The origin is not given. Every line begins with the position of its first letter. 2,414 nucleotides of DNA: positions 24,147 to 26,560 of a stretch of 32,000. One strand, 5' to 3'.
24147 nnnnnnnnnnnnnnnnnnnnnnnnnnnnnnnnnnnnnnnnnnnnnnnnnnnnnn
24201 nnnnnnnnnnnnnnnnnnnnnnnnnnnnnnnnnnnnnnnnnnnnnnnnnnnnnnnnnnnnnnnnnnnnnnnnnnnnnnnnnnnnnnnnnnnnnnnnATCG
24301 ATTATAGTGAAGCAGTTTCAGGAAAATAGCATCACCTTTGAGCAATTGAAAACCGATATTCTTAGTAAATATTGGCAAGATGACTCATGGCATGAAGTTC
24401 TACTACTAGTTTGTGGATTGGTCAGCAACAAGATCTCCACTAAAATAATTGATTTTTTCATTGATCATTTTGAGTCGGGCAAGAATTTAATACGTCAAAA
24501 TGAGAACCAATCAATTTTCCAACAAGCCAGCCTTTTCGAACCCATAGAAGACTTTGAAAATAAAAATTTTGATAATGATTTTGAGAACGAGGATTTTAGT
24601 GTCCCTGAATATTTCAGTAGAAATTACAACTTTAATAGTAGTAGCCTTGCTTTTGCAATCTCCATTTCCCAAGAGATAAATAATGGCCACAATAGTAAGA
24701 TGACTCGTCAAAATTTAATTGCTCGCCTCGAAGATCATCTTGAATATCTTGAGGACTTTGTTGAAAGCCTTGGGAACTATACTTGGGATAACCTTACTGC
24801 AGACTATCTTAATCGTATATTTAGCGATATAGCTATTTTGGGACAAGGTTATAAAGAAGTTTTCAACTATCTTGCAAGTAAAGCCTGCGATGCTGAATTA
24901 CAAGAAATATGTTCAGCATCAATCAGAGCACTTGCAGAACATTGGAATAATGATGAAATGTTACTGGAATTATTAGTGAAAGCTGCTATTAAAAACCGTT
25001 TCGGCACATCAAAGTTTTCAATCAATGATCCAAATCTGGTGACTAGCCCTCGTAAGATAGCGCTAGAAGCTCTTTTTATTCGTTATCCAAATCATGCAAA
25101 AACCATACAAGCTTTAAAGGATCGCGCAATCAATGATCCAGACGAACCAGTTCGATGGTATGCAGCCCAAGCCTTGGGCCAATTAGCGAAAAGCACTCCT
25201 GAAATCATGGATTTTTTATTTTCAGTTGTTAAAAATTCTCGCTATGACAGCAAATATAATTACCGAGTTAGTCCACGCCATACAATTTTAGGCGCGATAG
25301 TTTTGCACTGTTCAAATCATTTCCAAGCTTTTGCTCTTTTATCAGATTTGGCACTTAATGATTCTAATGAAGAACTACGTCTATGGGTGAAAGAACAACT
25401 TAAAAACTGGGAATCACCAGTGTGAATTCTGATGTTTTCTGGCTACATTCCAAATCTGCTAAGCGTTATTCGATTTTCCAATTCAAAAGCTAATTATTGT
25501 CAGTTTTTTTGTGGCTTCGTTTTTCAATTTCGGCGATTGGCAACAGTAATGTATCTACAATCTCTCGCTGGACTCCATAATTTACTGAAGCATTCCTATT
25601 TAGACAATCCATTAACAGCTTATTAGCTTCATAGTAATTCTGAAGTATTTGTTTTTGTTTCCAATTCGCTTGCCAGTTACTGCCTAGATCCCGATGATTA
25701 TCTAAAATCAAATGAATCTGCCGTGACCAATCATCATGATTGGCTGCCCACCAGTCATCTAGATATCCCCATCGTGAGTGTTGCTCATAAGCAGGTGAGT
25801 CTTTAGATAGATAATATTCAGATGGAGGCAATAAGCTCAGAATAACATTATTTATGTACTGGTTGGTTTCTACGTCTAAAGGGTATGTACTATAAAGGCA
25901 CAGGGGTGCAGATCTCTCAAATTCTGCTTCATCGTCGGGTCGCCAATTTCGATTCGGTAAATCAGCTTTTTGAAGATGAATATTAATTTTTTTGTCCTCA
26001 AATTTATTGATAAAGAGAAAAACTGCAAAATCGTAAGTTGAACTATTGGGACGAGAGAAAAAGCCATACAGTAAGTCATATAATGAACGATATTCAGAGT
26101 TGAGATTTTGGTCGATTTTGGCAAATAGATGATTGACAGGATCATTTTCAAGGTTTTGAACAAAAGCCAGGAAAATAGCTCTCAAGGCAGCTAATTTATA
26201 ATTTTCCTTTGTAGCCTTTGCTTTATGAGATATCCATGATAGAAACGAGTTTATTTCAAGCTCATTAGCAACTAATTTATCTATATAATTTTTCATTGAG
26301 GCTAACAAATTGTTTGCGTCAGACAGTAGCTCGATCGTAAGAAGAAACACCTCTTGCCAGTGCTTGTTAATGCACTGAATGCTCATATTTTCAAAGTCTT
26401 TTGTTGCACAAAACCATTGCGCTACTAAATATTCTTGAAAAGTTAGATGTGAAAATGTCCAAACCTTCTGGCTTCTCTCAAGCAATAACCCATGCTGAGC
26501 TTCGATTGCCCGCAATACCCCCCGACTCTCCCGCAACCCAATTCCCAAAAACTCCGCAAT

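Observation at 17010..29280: Every NACHT gene is a compositional mosaic: GC-rich HIP1-bearing NTPase half fused in frame to an AT-rich HIP1-free sensor module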

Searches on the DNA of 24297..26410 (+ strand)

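Call 58: search_dna_similar(query=window:24297-26410:+, collection=phages, mode=distant, max_rows=5)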
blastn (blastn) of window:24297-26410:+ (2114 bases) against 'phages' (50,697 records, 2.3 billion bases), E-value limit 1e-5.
No match.

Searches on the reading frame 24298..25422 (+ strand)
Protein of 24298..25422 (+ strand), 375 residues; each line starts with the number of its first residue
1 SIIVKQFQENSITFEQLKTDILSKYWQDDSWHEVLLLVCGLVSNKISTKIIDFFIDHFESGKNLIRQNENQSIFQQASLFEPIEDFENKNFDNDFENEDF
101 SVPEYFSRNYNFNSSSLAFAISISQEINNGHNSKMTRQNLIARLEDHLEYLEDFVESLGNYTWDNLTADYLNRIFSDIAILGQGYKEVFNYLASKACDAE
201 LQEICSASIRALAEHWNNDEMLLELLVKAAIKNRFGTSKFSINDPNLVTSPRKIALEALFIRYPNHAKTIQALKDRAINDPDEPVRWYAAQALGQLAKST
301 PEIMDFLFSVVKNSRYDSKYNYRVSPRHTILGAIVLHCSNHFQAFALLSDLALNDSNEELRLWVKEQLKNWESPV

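Call 51: search_dna_similar(query=window:24298-25422:+, collection=plasmids, mode=protein, max_rows=12)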
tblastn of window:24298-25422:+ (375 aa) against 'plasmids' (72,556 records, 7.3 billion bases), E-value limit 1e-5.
Records with a match: 1; places in all: 1; records where one place covers at least 80% of the query: 0.
Best place of each record, by identity: <60% 1.
By first word of the organism name: Gloeocapsa 1.
By predicted mobility (MOB-suite, as given by PLSDB): mobilizable 1.
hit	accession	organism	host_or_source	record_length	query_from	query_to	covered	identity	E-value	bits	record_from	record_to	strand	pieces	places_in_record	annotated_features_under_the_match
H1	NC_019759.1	Gloeocapsa sp. PCC 7428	-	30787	4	59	15%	44.1%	9e-6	56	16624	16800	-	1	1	NACHT domain-containing protein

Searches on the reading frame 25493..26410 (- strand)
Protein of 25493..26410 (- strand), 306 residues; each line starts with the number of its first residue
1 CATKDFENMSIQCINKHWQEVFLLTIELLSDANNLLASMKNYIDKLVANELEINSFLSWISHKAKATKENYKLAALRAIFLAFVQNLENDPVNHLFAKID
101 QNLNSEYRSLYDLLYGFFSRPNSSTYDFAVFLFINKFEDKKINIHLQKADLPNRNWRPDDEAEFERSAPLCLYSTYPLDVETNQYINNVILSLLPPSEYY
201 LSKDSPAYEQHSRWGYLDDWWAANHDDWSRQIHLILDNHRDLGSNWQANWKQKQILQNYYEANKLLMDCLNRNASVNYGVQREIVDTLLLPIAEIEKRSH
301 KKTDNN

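Call 52: search_dna_similar(query=window:25493-26410:-, collection=plasmids, mode=protein, max_rows=12)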
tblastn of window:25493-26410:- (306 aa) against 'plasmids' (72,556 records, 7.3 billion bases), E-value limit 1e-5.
Records with a match: 28; places in all: 28; records where one place covers at least 80% of the query: 9.
Best place of each record, by identity: <60% 28.
By first word of the organism name: Nostoc 12; Synechocystis 5; Leptolyngbya 4; Pseudanabaena 2; Tolypothrix 1; Chroococcidiopsis 1; Aulosira 1; Allocoleopsis 1; Calothrix 1.
By predicted mobility (MOB-suite, as given by PLSDB): non-mobilizable 18; mobilizable 6; conjugative 4.
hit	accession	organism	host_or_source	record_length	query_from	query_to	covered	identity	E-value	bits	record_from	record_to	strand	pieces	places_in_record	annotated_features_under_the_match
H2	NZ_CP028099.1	Synechocystis sp. IPPAS B-1465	axenic culture,Synechocystis sp. GT-L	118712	2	299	97%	26.1%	8e-13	76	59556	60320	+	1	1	NACHT domain-containing NTPase | response regulator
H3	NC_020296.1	Synechocystis sp. PCC 6803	-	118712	2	299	97%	26.1%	8e-13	76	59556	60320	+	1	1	NACHT domain-containing NTPase | response regulator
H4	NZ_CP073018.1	Synechocystis sp. PCC 6803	cell culture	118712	2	299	97%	26.1%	8e-13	76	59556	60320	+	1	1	NACHT domain-containing NTPase | response regulator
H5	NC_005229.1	Synechocystis sp. PCC 6803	-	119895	2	299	97%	26.1%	8e-13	76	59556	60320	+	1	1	NACHT domain-containing NTPase | response regulator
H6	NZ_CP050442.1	Tolypothrix sp. PCC 7910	cell culture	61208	8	297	95%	26.4%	1e-15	85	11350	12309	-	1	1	NACHT domain-containing NTPase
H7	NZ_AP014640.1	Leptolyngbya boryana IAM M-101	-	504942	15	291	91%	25.8%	2e-13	78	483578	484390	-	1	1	NACHT domain-containing NTPase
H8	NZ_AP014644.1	Leptolyngbya boryana dg5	-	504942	15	291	91%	25.8%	2e-13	78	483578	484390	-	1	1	NACHT domain-containing NTPase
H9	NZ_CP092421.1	Leptolyngbya boryana IU 594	-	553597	15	291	91%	25.8%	2e-13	78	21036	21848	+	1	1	NACHT domain-containing NTPase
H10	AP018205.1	Leptolyngbya boryana NIES-2135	-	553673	15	291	91%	25.8%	2e-13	78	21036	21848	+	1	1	NACHT domain family protein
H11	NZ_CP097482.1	Chroococcidiopsis sp. CCNUC1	cell culture,soil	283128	4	302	60%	37.2%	1e-12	135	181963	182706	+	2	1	NACHT domain-containing NTPase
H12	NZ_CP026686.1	Nostoc sp. 'Peltigera membranacea cyanobiont' N6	Lichen thallus,Peltigera membranacea ...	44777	4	292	52%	42.4%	8e-15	149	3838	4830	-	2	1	NACHT domain-containing NTPase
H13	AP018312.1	Aulosira laxa NIES-50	-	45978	15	298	55%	39.9%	1e-9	129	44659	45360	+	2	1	hypothetical protein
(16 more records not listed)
